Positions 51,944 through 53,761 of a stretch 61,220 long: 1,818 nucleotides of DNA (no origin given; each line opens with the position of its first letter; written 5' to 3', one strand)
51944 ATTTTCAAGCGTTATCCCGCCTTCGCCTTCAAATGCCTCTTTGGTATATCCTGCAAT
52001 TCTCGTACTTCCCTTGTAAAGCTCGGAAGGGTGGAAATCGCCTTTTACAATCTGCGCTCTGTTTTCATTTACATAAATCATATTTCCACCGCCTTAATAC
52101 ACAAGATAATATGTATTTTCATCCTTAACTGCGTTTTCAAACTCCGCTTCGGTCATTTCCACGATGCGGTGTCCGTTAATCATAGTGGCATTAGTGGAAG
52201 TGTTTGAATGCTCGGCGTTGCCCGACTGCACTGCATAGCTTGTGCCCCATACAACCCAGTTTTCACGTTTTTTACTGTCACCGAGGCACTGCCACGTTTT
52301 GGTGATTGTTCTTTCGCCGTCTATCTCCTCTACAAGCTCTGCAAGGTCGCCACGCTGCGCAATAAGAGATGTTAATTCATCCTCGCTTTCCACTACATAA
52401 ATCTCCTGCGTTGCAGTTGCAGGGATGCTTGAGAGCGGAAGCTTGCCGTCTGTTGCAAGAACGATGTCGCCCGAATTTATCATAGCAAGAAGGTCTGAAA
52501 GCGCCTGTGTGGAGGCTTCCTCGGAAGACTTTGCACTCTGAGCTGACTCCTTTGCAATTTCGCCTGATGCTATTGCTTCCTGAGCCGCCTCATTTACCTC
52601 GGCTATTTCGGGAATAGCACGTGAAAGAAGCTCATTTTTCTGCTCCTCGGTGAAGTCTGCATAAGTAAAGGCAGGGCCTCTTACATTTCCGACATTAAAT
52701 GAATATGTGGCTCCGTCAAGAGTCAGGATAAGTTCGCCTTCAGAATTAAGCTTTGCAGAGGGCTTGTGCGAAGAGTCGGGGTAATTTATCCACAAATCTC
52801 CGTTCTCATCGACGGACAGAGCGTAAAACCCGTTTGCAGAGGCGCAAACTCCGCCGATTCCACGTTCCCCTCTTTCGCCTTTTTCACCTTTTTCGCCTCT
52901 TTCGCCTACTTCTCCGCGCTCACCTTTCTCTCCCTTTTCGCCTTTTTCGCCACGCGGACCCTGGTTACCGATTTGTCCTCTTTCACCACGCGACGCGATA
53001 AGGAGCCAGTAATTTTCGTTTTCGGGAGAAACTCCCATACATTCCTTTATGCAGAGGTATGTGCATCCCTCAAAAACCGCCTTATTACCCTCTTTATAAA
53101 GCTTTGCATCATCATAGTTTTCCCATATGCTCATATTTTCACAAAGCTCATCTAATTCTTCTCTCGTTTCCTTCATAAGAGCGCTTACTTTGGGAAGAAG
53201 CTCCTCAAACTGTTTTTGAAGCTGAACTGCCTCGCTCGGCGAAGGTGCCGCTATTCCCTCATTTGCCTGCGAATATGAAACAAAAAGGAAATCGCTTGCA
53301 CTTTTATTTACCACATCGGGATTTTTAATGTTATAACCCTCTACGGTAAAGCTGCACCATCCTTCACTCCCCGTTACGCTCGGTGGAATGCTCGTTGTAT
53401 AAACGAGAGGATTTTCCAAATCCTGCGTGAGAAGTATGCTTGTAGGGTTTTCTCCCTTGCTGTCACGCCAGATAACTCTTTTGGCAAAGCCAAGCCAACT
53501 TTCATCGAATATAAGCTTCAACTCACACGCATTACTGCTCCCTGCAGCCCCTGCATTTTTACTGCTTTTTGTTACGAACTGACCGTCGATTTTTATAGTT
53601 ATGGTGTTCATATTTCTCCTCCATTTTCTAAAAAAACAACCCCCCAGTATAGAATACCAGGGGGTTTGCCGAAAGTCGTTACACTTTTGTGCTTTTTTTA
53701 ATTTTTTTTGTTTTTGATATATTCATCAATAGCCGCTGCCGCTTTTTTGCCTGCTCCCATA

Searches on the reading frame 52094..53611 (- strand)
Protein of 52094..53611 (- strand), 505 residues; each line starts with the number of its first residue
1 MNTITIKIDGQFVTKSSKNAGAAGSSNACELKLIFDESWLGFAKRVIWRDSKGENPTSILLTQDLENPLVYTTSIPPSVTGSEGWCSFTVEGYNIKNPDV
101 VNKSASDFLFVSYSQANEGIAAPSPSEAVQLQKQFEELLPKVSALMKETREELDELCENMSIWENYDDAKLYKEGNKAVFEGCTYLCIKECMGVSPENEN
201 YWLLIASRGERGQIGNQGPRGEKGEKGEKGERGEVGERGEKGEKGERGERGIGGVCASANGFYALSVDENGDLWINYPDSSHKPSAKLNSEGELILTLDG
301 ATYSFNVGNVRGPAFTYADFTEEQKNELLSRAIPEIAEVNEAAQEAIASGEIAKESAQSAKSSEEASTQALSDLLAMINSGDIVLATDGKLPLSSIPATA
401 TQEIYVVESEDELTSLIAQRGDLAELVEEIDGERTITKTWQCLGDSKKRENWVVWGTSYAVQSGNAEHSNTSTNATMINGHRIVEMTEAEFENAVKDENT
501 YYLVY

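Call 4: search_protein_families(library=pfam, proteins=[window:52094-53611:-])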
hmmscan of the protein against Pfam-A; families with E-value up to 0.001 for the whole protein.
window:52094-53611:- (505 aa): 1 family
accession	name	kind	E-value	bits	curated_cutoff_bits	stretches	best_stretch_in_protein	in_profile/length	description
PF01391.23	Collagen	-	1.4e-08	34.8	27.2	1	209-252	4-47/60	Collagen triple helix repeat (20 copies)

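Call 5: search_protein_families(library=ncbifam, proteins=[window:52094-53611:-])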
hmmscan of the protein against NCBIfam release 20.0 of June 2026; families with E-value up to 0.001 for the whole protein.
window:52094-53611:- (505 aa): 3 families
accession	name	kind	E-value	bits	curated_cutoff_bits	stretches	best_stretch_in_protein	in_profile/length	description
NF038329.2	gly_rich_SclB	equivalog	1.6e-11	43.8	325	1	207-254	115-162/442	LPXTG-anchored collagen-like adhesin Scl2/SclB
NF046116.1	adhesin_Lcl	equivalog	2.6e-07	29.6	500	1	209-253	87-131/431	collagen-like adhesin Lcl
NF038330.1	adhesin_SclA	exception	4e-06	26.7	400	1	208-254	143-189/405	LPXTG-anchored collagen-like adhesin Scl1/SclA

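Call 6: search_protein_families(library=phrogs, proteins=[window:52094-53611:-])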
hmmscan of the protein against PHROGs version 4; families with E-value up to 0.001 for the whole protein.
window:52094-53611:- (505 aa): 27 families (the best 25 are shown)
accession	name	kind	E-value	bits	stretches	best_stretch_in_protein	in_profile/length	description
phrog_5073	-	tail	7e-21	75.8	1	162-253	213-305/519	tail fiber protein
phrog_33406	-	tail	1.5e-11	44.4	1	208-254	190-236/651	tail fiber protein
phrog_8745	-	tail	6.2e-11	41.3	1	208-255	1418-1465/1803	tail fiber protein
phrog_1806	-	tail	9.5e-10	39.2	1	207-256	183-232/276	collagen like minor tail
phrog_13892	-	tail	6.9e-09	36.2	1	207-254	37-84/676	minor tail protein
phrog_1658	-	unknown function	3.2e-08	34.6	1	208-254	48-94/239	-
phrog_6320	-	tail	7.3e-08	32.6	1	209-252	137-180/745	tail fiber protein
phrog_38806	-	unknown function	1.8e-07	31.8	1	207-252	68-113/285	-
phrog_366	-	tail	3e-07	31.3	1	208-254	335-384/474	tail fiber protein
phrog_25888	-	unknown function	6.7e-07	29.8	1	198-297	214-316/325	-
phrog_32123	-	unknown function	8.6e-07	28.6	1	208-255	262-309/532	-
phrog_35286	-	unknown function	8.9e-07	28.7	1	208-257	295-344/750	-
phrog_26303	-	unknown function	1e-06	30.4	1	189-273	19-107/114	-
phrog_34916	-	tail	1.2e-06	29.6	1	206-256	30-80/124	tail fiber protein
phrog_18350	-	tail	2e-06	28.7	1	208-254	150-196/253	tail fiber protein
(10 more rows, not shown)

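Call 59: search_solved_structures(query=A2, max_evalue=1)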
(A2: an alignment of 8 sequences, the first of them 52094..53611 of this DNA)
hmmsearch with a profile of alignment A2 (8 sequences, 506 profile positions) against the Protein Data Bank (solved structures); distinct sequences matched with E-value up to 1: 70 (the best 60 are shown).
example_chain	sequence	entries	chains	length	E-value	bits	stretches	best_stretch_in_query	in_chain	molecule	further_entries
3hqv_B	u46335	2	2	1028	2.6e-32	115.5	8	209-260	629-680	Collagen alpha-2(I) chain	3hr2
3hqv_A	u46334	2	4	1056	3.5e-32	115.1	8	208-255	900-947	Collagen alpha-1(I) chain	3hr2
8zxl_X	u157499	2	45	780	4.1e-18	68.7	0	210-255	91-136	spindlefibril | axialfibril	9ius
9han_A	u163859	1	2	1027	2.2e-13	53.1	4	210-256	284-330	Collagen type VI alpha 1 chain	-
9wxp_AC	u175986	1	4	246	2.5e-13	52.9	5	210-255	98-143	Collagen type XI alpha 1 chain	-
9wxp_CD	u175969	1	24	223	3.3e-13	52.4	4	211-253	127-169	Collagen type II alpha 1 chain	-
9wxp_BK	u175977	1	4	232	6.2e-13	51.6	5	209-255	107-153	Collagen type IX alpha 2 chain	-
9wxp_CA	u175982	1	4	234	2.1e-12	49.8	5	210-256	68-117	Fibrillar collagen NC1 domain-containing protein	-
9wxp_DB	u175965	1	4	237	4.6e-12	48.7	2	208-254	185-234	Collagen alpha-2(V) chain preproprotein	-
9wxp_CC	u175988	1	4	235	4.8e-12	48.6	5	210-256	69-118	Collagen type XI alpha 1 chain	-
9wxp_AA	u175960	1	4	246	5.8e-12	48.4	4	210-255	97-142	Collagen alpha-1(V) chain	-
9wxp_CB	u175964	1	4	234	8.5e-12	47.8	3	208-256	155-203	Collagen type V alpha 2 chain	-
9wxp_BC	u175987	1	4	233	1.2e-11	47.3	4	210-252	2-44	Collagen type XI alpha 1 chain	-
9wxp_BA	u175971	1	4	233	1.4e-11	47.1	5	210-252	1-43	Fibrillar collagen NC1 domain-containing protein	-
9han_B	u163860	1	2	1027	1.7e-11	46.8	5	212-252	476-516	Collagen type VI alpha 2 chain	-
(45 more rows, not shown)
